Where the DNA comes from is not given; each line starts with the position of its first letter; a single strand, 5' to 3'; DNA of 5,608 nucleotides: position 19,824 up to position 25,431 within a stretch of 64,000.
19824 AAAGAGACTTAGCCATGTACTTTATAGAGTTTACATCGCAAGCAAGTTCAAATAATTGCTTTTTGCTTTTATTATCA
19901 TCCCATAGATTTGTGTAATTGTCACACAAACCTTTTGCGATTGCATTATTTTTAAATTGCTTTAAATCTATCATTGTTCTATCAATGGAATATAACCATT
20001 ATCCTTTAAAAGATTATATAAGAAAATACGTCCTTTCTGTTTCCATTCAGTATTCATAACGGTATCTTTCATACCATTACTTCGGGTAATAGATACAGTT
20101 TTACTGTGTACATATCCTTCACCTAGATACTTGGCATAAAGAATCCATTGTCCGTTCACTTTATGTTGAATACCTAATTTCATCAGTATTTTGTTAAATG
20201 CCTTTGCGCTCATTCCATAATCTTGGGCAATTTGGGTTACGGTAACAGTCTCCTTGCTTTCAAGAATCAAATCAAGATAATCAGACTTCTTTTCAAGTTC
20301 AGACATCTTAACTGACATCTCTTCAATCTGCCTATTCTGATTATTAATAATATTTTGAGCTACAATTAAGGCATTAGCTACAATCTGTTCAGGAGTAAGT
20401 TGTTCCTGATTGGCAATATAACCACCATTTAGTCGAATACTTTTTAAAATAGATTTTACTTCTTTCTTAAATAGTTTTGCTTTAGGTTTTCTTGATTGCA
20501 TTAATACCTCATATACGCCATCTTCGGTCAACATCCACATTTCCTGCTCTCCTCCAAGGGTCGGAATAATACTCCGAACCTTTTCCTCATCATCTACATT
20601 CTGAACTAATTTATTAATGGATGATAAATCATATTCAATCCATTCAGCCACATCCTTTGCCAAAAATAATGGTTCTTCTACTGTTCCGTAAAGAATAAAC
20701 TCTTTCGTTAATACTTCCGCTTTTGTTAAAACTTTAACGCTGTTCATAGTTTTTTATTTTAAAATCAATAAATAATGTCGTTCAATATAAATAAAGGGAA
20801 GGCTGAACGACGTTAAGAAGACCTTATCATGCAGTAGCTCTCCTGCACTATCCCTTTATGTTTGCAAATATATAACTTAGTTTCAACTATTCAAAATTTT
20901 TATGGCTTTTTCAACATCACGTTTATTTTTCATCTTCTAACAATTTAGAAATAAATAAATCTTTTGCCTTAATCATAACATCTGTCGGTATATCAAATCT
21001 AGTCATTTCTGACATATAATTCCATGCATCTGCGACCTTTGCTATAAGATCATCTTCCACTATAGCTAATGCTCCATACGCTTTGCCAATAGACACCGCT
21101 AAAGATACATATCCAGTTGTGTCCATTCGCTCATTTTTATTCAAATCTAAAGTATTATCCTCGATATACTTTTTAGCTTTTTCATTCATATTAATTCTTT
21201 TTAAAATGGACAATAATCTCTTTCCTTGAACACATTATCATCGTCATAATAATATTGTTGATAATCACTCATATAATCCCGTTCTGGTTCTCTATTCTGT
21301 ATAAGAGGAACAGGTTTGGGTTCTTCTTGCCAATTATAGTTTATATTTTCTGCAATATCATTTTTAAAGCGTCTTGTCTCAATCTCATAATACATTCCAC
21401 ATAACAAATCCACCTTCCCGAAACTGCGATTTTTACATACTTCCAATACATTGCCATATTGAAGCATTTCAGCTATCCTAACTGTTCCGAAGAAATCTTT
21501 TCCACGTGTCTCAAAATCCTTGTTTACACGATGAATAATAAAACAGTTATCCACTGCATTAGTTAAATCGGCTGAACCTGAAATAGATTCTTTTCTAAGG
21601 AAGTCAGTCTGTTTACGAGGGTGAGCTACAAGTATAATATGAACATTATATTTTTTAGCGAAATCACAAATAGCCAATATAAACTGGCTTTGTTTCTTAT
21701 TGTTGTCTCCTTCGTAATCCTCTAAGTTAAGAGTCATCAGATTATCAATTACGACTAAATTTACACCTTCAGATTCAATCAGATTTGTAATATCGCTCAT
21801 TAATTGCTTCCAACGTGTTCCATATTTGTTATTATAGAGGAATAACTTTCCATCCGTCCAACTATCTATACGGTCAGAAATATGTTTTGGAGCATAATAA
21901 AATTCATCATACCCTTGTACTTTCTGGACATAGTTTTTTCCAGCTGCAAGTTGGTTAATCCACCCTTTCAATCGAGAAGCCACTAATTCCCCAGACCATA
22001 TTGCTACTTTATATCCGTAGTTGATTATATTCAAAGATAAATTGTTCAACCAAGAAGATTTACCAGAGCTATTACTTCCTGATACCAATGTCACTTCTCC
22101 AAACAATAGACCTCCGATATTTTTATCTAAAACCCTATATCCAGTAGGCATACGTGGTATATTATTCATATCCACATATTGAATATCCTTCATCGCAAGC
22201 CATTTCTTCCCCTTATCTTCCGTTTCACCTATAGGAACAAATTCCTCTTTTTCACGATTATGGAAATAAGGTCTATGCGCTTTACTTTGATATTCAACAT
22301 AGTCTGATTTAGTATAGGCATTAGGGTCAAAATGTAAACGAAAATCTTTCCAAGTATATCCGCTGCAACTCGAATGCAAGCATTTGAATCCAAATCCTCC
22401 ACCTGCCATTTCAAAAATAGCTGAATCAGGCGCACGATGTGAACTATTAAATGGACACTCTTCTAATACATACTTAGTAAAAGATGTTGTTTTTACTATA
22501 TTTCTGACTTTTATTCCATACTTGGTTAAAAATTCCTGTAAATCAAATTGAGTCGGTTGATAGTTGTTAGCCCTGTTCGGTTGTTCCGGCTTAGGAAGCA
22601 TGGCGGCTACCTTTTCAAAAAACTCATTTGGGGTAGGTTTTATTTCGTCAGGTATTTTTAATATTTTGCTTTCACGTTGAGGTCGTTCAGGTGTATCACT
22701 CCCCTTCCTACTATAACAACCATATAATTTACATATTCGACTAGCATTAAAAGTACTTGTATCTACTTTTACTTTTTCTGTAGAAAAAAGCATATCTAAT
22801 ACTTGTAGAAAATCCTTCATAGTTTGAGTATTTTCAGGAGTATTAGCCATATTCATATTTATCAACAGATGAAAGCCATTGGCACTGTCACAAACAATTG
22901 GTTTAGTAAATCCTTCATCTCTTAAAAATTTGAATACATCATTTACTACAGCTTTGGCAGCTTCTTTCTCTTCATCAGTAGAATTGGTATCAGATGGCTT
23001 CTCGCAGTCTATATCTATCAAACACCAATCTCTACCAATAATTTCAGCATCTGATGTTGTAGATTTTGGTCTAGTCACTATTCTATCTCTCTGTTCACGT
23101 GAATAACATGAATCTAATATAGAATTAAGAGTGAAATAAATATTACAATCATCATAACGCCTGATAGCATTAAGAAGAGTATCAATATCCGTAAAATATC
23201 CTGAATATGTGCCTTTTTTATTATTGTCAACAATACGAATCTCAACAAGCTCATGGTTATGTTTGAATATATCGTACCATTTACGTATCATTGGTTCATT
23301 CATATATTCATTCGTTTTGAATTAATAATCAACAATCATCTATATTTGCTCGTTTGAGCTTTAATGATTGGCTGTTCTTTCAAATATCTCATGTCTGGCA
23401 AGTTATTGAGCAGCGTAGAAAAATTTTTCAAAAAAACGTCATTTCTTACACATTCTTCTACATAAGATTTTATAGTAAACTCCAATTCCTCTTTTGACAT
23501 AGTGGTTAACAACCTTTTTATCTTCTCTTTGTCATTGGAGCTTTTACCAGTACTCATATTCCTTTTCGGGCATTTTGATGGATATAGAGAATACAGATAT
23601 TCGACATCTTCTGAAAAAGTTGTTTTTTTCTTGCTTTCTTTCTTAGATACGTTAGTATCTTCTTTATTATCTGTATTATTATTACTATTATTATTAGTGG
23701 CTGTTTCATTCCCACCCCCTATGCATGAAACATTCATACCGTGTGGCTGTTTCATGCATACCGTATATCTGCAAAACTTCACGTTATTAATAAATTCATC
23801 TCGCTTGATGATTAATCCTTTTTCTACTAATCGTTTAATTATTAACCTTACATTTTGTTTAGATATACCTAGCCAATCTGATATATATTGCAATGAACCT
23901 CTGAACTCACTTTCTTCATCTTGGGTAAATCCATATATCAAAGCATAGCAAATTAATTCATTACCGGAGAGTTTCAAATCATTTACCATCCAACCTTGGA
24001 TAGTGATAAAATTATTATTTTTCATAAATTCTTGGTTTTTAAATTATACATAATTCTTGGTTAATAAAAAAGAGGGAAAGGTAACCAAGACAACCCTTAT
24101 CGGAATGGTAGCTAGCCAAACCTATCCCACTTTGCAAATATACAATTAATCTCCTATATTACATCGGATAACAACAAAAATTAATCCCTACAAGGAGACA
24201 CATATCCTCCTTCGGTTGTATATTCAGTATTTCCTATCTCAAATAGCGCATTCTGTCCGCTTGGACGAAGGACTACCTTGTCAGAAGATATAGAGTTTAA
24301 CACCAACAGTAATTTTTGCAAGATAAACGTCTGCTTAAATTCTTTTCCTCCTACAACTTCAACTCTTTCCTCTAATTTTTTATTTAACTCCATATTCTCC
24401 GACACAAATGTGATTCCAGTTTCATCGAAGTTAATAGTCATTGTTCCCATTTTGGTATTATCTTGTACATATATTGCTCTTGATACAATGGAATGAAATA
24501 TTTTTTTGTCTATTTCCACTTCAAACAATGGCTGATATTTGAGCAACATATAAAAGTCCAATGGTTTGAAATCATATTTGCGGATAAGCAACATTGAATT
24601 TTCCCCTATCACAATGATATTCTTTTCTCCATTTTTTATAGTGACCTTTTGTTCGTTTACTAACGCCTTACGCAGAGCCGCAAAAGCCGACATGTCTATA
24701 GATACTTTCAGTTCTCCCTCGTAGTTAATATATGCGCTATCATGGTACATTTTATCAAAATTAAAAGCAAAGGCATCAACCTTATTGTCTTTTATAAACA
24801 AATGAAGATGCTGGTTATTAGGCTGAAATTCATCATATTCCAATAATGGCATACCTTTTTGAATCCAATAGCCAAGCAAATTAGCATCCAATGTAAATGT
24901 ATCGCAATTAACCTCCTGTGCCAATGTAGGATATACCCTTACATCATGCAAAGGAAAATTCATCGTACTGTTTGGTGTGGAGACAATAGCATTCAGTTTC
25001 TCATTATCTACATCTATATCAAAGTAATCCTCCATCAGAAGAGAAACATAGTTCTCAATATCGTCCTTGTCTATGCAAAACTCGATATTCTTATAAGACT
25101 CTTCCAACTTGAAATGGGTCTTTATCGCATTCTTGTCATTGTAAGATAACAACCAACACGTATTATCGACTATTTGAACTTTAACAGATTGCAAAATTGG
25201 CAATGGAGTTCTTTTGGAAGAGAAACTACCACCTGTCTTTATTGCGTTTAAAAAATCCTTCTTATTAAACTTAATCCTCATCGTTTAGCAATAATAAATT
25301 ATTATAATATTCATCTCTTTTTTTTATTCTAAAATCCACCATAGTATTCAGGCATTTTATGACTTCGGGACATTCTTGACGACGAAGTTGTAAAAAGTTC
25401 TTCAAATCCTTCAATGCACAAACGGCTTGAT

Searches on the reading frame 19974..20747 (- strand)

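Call 82: search_protein_families(library=pfam, proteins=[window:19974-20747:-], max_evalue=0.001)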
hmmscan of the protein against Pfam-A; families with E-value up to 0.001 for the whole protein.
window:19974-20747:- (258 aa): 2 families
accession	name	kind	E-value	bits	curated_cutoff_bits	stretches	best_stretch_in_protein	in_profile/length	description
PF03374.19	ANT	-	2.6e-30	105.4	25.3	1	147-249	3-107/108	Phage antirepressor protein KilAC domain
PF02498.22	Bro-N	-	1.5e-15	58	25.6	1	23-99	9-92/96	BRO family, N-terminal domain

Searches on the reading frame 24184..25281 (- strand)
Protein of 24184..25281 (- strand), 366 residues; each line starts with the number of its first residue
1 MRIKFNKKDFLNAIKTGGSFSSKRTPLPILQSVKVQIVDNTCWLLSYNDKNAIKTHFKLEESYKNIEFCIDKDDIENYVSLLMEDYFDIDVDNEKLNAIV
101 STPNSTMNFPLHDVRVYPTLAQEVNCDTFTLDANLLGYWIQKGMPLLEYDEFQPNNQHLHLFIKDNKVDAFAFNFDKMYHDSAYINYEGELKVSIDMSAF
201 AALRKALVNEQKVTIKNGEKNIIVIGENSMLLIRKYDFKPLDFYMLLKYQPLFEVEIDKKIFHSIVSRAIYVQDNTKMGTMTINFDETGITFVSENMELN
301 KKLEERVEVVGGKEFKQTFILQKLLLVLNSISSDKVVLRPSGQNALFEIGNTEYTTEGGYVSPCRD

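Call 52: search_protein_families(library=phrogs, proteins=[window:24184-25281:-], max_evalue=0.00001)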
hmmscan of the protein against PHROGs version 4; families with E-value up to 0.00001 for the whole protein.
window:24184-25281:- (366 aa): 1 family
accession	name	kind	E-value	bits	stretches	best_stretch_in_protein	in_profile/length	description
phrog_947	-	DNA, RNA and nucleotide metabolism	7.3e-19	68.9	1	1-344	3-343/368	DNA polymerase processivity factor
